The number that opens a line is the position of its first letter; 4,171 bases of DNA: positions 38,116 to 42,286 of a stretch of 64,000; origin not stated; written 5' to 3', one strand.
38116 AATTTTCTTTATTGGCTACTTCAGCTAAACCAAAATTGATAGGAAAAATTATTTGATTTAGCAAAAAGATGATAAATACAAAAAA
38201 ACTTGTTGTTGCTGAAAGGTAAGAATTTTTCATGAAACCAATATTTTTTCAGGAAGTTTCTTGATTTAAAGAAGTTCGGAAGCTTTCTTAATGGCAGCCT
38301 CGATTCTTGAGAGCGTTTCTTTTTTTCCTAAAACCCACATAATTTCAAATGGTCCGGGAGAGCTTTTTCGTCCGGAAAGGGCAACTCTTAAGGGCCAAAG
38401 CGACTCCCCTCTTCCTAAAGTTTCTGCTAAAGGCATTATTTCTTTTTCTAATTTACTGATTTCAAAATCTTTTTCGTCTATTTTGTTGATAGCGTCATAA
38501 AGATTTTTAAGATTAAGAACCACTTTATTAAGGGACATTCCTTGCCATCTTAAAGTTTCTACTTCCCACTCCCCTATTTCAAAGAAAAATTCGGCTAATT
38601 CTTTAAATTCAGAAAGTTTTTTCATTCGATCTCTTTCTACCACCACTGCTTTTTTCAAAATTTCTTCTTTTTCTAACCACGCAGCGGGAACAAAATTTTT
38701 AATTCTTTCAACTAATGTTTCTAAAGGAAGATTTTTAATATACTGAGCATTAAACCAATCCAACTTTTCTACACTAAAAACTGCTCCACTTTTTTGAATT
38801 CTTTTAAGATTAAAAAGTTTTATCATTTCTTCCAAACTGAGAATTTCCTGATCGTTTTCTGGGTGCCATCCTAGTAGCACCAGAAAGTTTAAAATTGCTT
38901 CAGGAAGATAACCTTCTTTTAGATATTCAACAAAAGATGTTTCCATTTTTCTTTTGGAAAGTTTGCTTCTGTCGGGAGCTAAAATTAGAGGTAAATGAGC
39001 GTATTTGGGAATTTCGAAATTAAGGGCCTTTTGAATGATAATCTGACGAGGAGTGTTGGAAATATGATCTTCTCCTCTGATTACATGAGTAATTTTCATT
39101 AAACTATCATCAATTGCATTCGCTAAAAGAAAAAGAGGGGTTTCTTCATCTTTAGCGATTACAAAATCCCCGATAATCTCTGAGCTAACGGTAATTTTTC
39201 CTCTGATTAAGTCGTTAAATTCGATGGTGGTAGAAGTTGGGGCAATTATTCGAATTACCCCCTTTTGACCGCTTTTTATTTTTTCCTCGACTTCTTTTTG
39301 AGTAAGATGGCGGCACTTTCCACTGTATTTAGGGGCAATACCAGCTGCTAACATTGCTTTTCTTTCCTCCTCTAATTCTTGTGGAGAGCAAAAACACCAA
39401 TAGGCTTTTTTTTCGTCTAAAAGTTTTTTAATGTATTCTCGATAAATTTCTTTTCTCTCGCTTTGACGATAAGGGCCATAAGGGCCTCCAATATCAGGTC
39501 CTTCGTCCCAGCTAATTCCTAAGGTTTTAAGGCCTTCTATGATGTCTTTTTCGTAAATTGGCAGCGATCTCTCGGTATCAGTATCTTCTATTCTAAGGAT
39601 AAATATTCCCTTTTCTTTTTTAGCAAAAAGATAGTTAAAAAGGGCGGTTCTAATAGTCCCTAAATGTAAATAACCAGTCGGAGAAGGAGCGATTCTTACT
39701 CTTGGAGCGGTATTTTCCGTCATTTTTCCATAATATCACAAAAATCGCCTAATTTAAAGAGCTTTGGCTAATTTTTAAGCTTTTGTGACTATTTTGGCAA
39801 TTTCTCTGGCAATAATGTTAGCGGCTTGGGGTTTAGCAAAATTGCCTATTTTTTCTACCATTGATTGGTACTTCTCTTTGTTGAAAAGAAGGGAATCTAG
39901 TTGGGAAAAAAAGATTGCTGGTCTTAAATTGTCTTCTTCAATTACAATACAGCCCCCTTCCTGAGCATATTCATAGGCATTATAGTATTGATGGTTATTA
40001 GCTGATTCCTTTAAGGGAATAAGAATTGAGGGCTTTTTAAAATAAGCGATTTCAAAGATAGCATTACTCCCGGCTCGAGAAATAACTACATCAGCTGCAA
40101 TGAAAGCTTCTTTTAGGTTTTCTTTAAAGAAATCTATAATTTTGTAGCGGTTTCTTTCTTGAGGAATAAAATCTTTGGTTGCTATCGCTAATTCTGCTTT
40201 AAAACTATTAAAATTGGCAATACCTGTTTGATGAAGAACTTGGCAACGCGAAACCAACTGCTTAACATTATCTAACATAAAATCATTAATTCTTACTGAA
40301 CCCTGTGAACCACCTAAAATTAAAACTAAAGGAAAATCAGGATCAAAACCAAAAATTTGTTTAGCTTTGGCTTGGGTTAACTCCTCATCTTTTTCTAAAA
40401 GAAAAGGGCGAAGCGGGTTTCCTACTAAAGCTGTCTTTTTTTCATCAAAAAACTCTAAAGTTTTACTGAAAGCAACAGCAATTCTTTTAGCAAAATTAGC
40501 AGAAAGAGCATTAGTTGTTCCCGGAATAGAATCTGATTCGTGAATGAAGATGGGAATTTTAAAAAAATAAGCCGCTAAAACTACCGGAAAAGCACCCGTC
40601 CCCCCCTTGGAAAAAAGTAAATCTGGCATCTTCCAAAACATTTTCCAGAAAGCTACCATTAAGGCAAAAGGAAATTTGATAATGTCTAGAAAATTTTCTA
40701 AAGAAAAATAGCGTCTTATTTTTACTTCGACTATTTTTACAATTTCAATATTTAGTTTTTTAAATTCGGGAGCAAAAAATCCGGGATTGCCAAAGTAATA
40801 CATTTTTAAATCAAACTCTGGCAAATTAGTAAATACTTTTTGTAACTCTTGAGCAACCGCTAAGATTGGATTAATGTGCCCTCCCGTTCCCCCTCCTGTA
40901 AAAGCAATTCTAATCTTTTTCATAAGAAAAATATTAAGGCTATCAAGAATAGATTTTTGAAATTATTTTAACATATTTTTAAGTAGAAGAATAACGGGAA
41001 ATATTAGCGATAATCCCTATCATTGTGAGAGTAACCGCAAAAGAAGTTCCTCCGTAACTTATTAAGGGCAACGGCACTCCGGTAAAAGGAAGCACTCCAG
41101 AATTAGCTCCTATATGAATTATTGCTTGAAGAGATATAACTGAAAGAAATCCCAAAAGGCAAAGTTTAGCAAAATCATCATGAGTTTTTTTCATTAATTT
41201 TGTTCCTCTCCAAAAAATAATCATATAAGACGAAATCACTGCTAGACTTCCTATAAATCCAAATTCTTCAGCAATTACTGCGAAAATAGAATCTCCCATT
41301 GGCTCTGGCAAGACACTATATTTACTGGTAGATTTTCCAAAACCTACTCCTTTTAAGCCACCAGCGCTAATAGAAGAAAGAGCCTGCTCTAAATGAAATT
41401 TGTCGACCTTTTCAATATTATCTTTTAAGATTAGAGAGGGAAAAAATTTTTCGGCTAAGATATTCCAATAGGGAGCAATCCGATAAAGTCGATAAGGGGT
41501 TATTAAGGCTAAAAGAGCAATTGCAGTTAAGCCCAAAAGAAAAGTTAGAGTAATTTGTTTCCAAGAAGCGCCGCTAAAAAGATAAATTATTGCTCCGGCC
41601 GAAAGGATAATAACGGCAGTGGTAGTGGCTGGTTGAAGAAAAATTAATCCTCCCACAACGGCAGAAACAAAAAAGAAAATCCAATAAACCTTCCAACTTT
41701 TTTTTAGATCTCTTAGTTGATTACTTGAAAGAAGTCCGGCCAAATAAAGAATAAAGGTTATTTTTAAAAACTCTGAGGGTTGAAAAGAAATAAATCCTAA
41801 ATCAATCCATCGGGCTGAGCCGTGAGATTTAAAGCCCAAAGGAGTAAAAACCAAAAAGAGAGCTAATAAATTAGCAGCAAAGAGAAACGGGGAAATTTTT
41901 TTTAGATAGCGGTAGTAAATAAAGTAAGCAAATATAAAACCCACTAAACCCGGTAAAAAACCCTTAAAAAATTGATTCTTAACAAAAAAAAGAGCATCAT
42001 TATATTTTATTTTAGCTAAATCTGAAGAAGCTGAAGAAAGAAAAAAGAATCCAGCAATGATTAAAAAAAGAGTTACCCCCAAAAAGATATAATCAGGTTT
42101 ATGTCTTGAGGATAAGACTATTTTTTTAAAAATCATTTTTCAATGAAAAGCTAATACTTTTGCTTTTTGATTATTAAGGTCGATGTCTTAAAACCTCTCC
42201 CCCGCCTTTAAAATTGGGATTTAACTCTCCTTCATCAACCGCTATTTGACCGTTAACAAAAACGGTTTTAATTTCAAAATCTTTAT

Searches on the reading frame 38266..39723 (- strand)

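Call 19: search_protein_families(library=pfam, proteins=[window:38266-39723:-], max_evalue=0.00001)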
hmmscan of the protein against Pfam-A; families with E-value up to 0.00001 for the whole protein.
window:38266-39723:- (485 aa): 2 families
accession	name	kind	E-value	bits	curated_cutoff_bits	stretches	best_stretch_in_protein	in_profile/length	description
PF00749.27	tRNA-synt_1c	-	1.4e-103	346.6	23.4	1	8-323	3-314/314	tRNA synthetases class I (E and Q), catalytic domain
PF19269.4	Anticodon_2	-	1e-22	81.5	23.6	1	337-478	2-141/141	Anticodon binding domain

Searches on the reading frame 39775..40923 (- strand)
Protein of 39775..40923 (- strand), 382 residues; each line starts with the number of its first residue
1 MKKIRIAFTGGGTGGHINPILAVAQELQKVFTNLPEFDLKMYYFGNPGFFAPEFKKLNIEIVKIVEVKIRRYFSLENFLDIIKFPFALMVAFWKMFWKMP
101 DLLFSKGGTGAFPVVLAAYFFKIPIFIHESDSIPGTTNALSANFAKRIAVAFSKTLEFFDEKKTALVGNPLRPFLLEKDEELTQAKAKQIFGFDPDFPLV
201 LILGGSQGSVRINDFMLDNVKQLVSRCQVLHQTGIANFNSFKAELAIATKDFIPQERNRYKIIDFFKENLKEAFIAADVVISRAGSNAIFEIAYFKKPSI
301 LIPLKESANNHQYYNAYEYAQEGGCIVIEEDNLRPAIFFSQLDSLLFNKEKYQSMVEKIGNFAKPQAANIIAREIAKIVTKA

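Call 19: search_protein_families(library=pfam, proteins=[window:39775-40923:-], max_evalue=0.00001)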
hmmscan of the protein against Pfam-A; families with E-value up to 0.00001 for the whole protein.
window:39775-40923:- (382 aa): 2 families
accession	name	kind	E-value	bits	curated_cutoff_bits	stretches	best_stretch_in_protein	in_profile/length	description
PF04101.22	Glyco_tran_28_C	-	2.4e-35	122.5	22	1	200-364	2-159/166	Glycosyltransferase family 28 C-terminal domain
PF03033.26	Glyco_transf_28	-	6.5e-25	88.3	26.2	1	6-149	1-138/139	Glycosyltransferase family 28 N-terminal domain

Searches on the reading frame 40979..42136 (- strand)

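Call 19: search_protein_families(library=pfam, proteins=[window:40979-42136:-], max_evalue=0.00001)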
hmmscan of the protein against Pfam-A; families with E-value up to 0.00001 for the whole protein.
window:40979-42136:- (385 aa): 1 family
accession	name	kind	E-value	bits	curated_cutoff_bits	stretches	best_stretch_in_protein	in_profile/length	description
PF01098.24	FTSW_RODA_SPOVE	-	2.5e-80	270.6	26.4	1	20-384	6-355/356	Cell cycle protein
